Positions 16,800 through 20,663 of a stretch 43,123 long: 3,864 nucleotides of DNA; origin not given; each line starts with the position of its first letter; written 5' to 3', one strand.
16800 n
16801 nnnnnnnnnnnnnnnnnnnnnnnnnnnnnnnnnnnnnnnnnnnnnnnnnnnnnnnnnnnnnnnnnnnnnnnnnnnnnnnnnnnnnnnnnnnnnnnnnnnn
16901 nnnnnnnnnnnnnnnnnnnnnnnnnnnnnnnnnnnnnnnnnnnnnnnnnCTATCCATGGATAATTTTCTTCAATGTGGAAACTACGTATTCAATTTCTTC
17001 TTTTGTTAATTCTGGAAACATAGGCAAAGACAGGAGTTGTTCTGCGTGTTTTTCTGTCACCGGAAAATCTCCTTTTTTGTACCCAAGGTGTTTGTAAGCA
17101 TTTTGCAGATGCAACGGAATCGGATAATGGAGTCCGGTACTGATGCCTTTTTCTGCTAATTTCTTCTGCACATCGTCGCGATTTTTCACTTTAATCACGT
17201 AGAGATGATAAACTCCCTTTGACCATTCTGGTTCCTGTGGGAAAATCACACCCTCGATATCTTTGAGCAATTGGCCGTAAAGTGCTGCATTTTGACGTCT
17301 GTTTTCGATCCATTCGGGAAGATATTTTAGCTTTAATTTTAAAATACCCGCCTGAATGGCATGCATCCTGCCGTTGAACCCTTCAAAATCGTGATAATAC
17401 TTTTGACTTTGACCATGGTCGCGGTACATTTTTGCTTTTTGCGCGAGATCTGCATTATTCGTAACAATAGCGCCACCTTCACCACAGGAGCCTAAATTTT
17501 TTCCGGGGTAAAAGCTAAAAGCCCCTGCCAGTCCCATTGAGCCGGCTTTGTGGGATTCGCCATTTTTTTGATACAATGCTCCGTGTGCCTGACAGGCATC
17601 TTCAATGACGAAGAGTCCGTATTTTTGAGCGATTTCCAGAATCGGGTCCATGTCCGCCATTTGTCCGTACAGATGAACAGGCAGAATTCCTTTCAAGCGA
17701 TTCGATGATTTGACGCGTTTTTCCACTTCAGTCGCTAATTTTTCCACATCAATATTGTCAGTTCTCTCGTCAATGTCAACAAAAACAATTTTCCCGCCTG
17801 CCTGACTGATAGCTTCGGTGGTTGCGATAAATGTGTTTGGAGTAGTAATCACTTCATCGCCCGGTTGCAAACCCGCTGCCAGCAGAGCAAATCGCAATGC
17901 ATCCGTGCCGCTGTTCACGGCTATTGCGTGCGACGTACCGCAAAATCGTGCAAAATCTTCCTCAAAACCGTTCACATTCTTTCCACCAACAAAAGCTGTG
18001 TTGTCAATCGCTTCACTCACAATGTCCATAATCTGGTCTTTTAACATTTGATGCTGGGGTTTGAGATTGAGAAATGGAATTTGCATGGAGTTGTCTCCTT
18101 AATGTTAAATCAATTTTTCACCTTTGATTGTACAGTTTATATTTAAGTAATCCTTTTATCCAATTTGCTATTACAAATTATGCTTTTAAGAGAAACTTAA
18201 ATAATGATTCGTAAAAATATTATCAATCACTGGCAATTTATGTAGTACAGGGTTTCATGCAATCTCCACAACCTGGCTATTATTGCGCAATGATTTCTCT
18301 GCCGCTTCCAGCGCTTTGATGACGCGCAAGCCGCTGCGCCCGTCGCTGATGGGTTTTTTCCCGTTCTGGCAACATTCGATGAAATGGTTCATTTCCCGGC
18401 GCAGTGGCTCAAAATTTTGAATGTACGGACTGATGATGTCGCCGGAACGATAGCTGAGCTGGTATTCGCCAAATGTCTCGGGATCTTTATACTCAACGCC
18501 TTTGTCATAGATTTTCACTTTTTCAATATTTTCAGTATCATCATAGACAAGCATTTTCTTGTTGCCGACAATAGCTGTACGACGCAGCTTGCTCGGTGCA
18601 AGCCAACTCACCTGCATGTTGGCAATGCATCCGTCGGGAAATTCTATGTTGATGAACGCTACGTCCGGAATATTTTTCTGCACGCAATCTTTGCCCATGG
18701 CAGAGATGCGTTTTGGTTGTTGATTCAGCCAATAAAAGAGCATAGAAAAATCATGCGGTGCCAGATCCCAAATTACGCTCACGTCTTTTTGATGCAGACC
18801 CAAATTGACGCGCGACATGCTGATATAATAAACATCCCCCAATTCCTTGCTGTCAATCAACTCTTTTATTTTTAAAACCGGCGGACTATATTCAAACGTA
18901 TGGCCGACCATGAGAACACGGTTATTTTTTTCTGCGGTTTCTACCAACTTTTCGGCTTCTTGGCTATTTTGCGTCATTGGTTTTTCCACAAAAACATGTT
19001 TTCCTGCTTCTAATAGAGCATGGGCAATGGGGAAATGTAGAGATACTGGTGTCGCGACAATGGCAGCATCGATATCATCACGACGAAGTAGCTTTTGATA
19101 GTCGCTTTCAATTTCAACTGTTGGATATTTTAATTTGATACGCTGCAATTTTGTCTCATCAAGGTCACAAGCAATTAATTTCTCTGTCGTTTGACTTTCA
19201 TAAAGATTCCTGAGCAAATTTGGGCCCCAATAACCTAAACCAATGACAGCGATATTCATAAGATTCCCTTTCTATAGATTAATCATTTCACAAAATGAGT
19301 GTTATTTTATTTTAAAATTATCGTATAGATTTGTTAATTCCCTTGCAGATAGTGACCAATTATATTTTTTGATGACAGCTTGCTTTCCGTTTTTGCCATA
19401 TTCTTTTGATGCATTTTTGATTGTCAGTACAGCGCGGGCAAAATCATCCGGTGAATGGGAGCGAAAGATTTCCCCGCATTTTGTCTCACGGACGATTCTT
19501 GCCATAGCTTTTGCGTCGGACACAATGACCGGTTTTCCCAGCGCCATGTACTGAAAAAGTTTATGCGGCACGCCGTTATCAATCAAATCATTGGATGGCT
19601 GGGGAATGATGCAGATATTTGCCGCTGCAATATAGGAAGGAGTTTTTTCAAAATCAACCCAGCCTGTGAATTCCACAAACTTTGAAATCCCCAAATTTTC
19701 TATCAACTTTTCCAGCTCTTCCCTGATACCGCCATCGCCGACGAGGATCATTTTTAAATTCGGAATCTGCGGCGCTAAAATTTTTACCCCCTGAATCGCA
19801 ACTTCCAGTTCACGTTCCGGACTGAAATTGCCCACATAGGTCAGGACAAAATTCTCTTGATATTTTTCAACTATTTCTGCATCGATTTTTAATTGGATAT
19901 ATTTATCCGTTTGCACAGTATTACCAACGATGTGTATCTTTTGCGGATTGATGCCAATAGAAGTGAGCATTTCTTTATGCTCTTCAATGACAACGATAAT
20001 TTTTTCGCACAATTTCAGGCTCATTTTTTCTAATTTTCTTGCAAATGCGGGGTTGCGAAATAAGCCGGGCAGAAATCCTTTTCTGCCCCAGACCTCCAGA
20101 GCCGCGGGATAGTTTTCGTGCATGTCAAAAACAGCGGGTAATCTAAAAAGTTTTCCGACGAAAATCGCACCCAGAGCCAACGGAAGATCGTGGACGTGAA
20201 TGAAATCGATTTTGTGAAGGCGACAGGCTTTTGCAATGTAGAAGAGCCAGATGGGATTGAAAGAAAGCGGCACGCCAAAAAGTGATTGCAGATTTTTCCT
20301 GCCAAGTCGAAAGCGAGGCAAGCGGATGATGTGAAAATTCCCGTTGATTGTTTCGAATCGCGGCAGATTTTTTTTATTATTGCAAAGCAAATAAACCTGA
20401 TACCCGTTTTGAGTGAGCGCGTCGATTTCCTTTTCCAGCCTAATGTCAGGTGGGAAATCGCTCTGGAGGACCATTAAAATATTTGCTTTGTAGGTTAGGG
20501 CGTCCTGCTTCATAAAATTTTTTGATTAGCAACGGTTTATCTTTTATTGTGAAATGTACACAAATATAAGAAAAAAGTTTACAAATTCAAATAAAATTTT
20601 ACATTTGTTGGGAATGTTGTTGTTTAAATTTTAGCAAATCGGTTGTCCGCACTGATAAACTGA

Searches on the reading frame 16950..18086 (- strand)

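Call 37: search_protein_families(library=pfam, proteins=[window:16950-18086:-], max_evalue=0.00001)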
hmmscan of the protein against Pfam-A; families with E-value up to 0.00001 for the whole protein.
window:16950-18086:- (378 aa): 3 families
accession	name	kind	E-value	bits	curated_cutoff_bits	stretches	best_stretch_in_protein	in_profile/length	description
PF01041.23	DegT_DnrJ_EryC1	-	1.6e-118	396.5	19.8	1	16-372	4-359/360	DegT/DnrJ/EryC1/StrS aminotransferase family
PF00155.27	Aminotran_1_2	-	1.7e-09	37.8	19.7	1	39-221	45-244/361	Aminotransferase class I and II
PF01212.27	Beta_elim_lyase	-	1.3e-08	34.9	27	1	28-212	24-214/288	Beta-eliminating lyase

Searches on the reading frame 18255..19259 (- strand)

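Call 37: search_protein_families(library=pfam, proteins=[window:18255-19259:-], max_evalue=0.00001)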
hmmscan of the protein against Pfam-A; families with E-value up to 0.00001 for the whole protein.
window:18255-19259:- (334 aa): 3 families
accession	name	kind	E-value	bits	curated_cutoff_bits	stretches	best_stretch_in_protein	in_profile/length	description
PF01408.29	GFO_IDH_MocA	-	5.4e-28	98.5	24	1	1-120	1-120/120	Oxidoreductase family, NAD-binding Rossmann fold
PF22725.1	GFO_IDH_MocA_C3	-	3.8e-16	59.7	27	1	129-237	2-123/124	GFO/IDH/MocA C-terminal domain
PF02894.22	GFO_IDH_MocA_C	-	3.6e-14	53.5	22.9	1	132-330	1-215/218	Oxidoreductase family, C-terminal alpha/beta domain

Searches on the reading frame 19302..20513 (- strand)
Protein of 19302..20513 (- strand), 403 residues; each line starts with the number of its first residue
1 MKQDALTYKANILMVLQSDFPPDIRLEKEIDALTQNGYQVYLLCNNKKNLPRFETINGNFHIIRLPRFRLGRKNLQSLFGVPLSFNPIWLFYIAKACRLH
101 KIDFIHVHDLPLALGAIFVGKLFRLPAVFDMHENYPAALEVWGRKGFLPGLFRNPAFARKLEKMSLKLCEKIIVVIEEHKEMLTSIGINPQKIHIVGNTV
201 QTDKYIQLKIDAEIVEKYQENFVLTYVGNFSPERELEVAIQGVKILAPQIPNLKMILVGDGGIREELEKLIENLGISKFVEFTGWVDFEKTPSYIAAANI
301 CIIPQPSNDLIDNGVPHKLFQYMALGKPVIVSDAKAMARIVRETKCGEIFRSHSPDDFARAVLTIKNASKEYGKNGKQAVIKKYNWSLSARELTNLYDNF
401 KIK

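Call 38: search_protein_families(library=pfam, proteins=[window:19302-20513:-], max_evalue=0.00001)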
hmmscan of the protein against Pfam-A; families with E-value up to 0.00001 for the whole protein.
window:19302-20513:- (403 aa): 5 families
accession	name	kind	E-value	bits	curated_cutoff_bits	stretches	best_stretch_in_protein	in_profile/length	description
PF00534.26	Glycos_transf_1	-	1.8e-26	93.2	26.4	1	213-374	7-164/172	Glycosyl transferases group 1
PF13692.12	Glyco_trans_1_4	-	5.6e-24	85.4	27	1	222-365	2-139/142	Glycosyl transferases group 1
PF13439.12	Glyco_transf_4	-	4.2e-18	66.4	28.5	1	31-203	13-169/170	Glycosyltransferase Family 4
PF13579.12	Glyco_trans_4_4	-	3.3e-11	44.2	29.7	1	30-198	11-157/158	Glycosyl transferase 4-like domain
PF13524.12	Glyco_trans_1_2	-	3.4e-06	27.5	25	1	280-393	29-142/144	Glycosyl transferase-like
